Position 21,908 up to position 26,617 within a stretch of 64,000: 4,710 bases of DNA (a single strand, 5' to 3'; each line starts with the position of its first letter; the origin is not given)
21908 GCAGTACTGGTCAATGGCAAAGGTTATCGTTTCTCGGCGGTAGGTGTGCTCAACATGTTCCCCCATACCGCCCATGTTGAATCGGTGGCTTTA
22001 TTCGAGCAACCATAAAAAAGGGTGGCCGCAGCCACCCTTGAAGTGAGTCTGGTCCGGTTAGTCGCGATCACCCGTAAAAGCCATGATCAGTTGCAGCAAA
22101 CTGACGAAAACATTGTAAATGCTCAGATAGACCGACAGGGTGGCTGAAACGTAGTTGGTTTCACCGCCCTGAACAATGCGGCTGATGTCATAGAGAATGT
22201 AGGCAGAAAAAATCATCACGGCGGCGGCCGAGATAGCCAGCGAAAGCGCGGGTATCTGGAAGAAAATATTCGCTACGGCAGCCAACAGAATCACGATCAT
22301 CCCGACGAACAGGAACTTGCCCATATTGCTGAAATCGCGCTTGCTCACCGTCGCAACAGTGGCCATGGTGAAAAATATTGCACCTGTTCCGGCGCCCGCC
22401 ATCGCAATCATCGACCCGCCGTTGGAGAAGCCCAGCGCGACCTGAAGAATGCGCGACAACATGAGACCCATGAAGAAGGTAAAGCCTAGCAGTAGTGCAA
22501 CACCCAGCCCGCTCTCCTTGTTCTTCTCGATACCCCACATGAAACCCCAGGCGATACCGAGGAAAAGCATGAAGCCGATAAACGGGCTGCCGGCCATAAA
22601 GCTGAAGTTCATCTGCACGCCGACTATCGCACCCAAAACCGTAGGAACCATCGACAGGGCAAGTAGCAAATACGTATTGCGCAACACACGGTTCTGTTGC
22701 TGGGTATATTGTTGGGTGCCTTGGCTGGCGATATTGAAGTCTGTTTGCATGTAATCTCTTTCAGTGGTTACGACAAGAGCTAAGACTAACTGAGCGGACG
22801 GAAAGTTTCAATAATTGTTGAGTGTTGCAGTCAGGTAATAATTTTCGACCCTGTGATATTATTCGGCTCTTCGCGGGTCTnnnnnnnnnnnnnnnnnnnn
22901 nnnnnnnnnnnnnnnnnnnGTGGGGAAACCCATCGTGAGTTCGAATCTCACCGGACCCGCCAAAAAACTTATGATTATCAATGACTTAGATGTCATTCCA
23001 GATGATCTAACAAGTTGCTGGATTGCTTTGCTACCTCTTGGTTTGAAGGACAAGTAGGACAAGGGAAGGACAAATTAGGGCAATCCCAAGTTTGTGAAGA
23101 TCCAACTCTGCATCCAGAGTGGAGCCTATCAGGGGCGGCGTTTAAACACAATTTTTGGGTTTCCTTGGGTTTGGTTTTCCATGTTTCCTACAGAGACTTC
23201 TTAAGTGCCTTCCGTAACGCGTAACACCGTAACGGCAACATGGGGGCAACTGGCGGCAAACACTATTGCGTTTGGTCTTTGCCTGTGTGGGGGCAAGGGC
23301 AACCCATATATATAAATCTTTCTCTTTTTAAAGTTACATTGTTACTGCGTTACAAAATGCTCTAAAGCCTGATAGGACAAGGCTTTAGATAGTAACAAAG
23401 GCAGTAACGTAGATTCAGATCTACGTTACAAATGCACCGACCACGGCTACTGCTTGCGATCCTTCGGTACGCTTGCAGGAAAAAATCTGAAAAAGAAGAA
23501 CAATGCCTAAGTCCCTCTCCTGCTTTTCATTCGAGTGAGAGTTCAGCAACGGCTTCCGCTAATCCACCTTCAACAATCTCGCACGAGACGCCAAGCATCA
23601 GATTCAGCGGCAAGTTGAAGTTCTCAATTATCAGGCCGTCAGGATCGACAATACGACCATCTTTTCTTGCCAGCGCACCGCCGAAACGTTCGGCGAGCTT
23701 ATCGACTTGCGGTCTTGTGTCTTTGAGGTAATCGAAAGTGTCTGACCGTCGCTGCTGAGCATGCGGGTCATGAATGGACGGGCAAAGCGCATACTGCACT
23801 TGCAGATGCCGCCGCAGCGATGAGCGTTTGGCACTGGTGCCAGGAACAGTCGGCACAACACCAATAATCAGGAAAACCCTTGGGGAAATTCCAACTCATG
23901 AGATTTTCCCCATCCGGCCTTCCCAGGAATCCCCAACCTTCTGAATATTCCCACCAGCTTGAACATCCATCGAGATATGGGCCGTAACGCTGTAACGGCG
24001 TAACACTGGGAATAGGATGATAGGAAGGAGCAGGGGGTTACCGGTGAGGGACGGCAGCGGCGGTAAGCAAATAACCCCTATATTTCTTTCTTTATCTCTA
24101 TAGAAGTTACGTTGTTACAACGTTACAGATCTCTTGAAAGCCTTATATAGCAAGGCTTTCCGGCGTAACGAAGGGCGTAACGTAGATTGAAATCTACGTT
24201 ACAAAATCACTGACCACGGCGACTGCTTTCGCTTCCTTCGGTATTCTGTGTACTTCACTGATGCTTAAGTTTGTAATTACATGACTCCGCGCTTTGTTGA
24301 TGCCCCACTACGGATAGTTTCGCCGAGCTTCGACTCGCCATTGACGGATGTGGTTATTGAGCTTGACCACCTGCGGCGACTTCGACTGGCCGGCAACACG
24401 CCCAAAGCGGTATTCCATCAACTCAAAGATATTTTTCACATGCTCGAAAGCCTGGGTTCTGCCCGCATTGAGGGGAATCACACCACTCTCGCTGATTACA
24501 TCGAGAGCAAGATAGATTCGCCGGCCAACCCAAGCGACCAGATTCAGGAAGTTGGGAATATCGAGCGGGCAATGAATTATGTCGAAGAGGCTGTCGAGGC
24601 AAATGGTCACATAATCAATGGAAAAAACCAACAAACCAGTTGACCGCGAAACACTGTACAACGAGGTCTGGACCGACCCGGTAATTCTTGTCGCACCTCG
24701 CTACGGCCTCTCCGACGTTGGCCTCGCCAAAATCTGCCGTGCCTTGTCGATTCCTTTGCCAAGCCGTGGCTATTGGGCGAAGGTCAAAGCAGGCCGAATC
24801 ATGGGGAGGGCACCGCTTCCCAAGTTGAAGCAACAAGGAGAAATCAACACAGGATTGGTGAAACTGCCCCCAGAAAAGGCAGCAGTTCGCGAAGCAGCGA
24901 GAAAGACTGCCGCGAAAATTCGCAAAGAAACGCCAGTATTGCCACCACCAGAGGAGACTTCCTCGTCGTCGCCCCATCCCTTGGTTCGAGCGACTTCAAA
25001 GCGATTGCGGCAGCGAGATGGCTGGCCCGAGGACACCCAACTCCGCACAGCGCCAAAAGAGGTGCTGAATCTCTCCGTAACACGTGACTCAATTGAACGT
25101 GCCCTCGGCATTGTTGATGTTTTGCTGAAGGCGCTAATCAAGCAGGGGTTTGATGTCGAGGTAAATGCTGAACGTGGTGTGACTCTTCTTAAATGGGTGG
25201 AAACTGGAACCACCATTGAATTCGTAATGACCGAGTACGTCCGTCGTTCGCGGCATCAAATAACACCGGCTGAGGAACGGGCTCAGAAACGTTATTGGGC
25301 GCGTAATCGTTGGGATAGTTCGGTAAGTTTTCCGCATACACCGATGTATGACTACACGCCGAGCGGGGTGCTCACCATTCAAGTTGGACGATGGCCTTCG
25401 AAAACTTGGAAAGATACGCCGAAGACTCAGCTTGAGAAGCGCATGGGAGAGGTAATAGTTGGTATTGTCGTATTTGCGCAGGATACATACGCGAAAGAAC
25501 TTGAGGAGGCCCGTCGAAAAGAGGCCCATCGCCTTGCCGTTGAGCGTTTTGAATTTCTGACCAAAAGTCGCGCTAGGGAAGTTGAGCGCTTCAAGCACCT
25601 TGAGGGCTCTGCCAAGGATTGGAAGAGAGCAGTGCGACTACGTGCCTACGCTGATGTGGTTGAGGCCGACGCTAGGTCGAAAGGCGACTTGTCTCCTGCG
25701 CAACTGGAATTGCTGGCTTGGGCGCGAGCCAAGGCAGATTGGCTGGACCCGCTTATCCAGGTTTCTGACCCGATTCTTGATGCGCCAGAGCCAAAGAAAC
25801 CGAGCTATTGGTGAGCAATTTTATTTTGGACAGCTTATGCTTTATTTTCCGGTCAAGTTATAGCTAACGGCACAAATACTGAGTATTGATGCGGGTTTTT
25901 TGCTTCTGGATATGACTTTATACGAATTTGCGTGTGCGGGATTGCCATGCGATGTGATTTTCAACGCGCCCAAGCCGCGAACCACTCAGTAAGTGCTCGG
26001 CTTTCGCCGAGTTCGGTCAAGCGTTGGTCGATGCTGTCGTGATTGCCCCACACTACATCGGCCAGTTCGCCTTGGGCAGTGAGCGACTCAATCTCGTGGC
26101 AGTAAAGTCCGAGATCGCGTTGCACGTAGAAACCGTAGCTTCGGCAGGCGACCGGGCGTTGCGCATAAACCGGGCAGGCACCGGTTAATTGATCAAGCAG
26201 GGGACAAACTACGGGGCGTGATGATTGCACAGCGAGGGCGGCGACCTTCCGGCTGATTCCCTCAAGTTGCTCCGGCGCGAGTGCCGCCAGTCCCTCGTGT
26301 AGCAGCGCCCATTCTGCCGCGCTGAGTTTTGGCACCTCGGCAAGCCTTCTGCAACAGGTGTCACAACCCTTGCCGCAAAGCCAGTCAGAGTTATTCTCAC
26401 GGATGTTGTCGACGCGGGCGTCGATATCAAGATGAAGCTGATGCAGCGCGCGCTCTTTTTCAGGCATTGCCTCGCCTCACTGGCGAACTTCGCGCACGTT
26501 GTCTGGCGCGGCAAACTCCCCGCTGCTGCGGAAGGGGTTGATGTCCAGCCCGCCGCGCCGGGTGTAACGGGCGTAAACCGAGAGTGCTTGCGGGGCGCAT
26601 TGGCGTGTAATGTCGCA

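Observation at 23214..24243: Two diverged copies of a GTAAC/GTTAC iteron-and-cruciform module stacked behind tRNA-Ser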

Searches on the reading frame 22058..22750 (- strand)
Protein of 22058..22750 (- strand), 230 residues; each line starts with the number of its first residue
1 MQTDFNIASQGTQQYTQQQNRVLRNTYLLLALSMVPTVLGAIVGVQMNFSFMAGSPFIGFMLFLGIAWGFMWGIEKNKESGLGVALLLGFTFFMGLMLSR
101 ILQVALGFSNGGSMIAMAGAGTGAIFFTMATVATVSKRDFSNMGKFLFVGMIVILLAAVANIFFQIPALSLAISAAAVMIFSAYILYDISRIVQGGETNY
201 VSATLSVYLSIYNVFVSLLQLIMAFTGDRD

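Call 14: search_protein_families(library=pfam, proteins=[window:22058-22750:-], max_evalue=0.1)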
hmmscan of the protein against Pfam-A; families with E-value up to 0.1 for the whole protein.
window:22058-22750:- (230 aa): 1 family
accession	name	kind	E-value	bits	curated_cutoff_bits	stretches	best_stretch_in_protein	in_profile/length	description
PF01027.25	Bax1-I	-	2.4e-48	165.1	34.1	1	20-221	1-206/207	Inhibitor of apoptosis-promoting Bax1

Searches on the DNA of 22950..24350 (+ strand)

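Call 10: search_dna_similar(query=window:23190-24270:+, collection=plasmids, mode=distant)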
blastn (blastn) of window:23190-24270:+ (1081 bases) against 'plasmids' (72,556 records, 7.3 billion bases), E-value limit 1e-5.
No match.

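Call 11: search_dna_similar(query=window:23190-24270:+, collection=phages, mode=distant)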
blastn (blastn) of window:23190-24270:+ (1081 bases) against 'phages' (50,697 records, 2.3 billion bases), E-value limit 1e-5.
No match.

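Call 66: search_rna_families(source=window, start=22950, end=24350, threshold=evalue, max_evalue=5)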
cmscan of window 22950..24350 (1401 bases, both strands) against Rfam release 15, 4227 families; matches with E-value up to 5: 0.
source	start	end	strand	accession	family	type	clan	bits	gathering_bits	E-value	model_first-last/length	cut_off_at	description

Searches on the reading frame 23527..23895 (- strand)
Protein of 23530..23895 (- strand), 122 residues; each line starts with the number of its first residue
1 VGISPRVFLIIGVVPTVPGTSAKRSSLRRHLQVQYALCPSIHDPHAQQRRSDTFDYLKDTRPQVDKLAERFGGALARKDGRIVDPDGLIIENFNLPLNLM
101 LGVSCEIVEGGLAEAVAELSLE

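Call 14: search_protein_families(library=pfam, proteins=[window:23527-23856:-], max_evalue=0.1)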
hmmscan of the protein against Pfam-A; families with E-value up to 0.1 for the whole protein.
window:23527-23856:- (109 aa): 0 families

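Call 39: search_protein_families(library=ncbifam, proteins=[window:23527-23856:-], max_evalue=0.01)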
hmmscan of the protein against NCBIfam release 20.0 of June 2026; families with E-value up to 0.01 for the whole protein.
window:23527-23856:- (109 aa): 0 families

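Call 40: search_protein_families(library=phrogs, proteins=[window:23527-23856:-], max_evalue=0.01)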
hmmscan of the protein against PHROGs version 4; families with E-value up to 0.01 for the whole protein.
window:23527-23856:- (109 aa): 0 families

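Call 91: find_homologous_proteins(query=window:23530-23895:-, max_evalue=0.001)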
Query seq(122 aa) (122 aa): 15 proteins with E <= 0.001 among 24 candidates.
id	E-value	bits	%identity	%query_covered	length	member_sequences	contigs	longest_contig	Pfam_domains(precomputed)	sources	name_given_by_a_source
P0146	1.2e-51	192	99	74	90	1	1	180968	-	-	-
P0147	3.8e-31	126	94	55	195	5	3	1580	PF05014.22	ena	-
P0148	7.3e-24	102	74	53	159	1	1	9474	PF05014.22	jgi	jgi:nucleoside 2-deoxyribosyltransferase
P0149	8.6e-22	96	68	53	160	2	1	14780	PF05014.22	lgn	-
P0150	1.4e-21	95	72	53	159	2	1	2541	PF05014.22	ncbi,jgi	jgi:nucleoside 2-deoxyribosyltransferase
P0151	1.5e-20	92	71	53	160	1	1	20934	PF05014.22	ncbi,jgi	jgi:nucleoside 2-deoxyribosyltransferase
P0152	2.1e-20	91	69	53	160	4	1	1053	PF05014.22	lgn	-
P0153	3.5e-20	90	69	55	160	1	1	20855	PF05014.22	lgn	-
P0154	6.2e-20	90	68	53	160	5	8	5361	PF05014.22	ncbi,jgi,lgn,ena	jgi:nucleoside 2-deoxyribosyltransferase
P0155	2.4e-19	88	69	52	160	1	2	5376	PF05014.22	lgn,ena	-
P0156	6.8e-19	86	69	52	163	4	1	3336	PF05014.22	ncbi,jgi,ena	jgi:nucleoside 2-deoxyribosyltransferase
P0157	9.6e-18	83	69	50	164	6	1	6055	PF05014.22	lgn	-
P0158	2.8e-17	81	70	50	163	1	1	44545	PF05014.22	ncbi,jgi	jgi:nucleoside 2-deoxyribosyltransferase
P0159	1.5e-16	79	69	53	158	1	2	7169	PF15891.12,PF05014.22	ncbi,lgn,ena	-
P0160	1.6e-12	66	60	55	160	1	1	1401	PF05014.22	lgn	-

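Call 92: find_encoding_contigs(protein=P0147, flank=5000, max_places=4)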
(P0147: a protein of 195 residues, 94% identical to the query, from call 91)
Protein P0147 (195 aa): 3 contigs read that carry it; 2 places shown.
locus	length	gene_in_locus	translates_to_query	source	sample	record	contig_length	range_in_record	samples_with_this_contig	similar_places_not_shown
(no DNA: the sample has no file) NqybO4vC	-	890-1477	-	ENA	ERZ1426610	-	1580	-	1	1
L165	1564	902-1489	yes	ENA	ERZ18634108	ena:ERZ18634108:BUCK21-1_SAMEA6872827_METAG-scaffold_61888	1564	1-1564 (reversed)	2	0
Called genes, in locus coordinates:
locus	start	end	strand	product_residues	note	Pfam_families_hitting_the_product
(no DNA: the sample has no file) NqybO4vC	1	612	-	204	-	?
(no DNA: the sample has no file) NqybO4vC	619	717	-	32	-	-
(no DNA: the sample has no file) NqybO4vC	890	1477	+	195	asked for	PF05014:Nuc_deoxyrib_tr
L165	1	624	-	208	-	?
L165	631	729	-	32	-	-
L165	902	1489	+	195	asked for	PF05014:Nuc_deoxyrib_tr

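Call 93: find_encoding_contigs(protein=P0148, flank=8000, max_places=2)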
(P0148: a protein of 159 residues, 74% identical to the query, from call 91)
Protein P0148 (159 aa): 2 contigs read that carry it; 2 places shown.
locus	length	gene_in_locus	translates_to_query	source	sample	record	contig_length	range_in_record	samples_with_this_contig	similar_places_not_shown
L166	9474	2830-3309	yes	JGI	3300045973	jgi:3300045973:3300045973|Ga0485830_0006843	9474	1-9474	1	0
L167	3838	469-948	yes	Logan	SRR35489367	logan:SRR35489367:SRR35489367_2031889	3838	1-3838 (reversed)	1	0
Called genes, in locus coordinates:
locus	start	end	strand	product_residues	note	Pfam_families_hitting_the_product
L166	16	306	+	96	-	-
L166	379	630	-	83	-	-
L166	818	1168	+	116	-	PF12276:DUF3617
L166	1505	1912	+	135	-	-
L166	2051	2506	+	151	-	PF03733:YccF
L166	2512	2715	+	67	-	-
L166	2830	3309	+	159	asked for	PF05014:Nuc_deoxyrib_tr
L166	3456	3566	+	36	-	-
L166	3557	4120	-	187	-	PF12118:SprA-related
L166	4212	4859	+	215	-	PF01243:PNPOx_N (weak), PF13883:CREG_beta-barrel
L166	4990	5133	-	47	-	-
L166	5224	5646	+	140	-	PF00903:Glyoxalase, PF22677:Ble-like_N (faint), PF18029:Glyoxalase_6 (weak)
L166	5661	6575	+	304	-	PF00561:Abhydrolase_1, PF12146:Hydrolase_4 (weak), PF12697:Abhydrolase_6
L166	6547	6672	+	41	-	-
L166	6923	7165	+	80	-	-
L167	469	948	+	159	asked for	PF05014:Nuc_deoxyrib_tr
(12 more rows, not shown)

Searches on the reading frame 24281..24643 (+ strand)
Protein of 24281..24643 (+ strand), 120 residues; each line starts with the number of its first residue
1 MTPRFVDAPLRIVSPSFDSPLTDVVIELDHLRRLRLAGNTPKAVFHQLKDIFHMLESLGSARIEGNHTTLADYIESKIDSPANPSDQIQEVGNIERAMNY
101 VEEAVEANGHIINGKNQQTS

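Call 14: search_protein_families(library=pfam, proteins=[window:24281-24643:+], max_evalue=0.1)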
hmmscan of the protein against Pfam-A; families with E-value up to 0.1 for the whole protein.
window:24281-24643:+ (120 aa): 1 family
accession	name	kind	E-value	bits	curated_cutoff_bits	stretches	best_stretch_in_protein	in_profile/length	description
PF13784.11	Fic_N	-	8.5e-07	29.4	26.7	1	52-100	31-79/82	Fic/DOC family N-terminal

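Call 39: search_protein_families(library=ncbifam, proteins=[window:24281-24643:+], max_evalue=0.01)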
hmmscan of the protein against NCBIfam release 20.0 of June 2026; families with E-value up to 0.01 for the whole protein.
window:24281-24643:+ (120 aa): 0 families

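Call 40: search_protein_families(library=phrogs, proteins=[window:24281-24643:+], max_evalue=0.01)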
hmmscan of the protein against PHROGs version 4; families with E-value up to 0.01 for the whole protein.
window:24281-24643:+ (120 aa): 1 family
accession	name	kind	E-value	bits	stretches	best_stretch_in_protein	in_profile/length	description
phrog_5978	-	unknown function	6.5e-11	42.9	1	16-108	20-109/364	-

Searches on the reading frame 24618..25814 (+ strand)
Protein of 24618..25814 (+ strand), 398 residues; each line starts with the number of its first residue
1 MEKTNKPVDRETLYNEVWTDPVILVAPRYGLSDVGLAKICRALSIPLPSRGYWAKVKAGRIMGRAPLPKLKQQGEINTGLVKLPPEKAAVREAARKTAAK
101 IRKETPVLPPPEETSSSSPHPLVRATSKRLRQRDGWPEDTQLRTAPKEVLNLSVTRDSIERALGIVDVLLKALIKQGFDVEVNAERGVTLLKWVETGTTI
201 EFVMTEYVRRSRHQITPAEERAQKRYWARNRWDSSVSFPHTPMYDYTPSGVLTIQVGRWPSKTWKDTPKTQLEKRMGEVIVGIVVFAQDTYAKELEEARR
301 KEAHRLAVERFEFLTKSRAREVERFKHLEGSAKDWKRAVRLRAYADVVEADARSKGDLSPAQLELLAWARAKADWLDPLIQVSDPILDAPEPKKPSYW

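Call 14: search_protein_families(library=pfam, proteins=[window:24618-25814:+], max_evalue=0.1)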
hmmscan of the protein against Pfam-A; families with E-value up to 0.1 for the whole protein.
window:24618-25814:+ (398 aa): 0 families

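Call 39: search_protein_families(library=ncbifam, proteins=[window:24618-25814:+], max_evalue=0.01)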
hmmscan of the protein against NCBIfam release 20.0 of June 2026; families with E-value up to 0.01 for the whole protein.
window:24618-25814:+ (398 aa): 0 families

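Call 40: search_protein_families(library=phrogs, proteins=[window:24618-25814:+], max_evalue=0.01)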
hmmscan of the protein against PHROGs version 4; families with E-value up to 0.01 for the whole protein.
window:24618-25814:+ (398 aa): 0 families

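Call 70: find_encoding_contigs(protein=window:24618-25814:+, flank=10000, max_places=4)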
Protein window:24618-25814:+ (398 aa): no gene with exactly this product is on record in the collection.

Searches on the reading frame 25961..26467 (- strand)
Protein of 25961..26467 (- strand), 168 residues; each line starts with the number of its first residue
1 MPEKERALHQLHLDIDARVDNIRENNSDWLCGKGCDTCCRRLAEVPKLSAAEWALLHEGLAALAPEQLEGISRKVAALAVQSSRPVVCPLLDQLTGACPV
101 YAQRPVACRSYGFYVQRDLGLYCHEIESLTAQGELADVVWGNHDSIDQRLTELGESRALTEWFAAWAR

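Call 14: search_protein_families(library=pfam, proteins=[window:25961-26467:-], max_evalue=0.1)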
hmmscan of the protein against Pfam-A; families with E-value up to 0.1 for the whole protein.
window:25961-26467:- (168 aa): 2 families
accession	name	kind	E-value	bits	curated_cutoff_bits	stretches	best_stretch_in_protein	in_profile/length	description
PF03692.20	CxxCxxCC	-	6.4e-07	30.4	23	1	31-114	2-72/85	Putative zinc- or iron-chelating domain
PF19901.4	DUF6374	-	0.013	15.5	25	1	62-77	30-45/59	Family of unknown function (DUF6374)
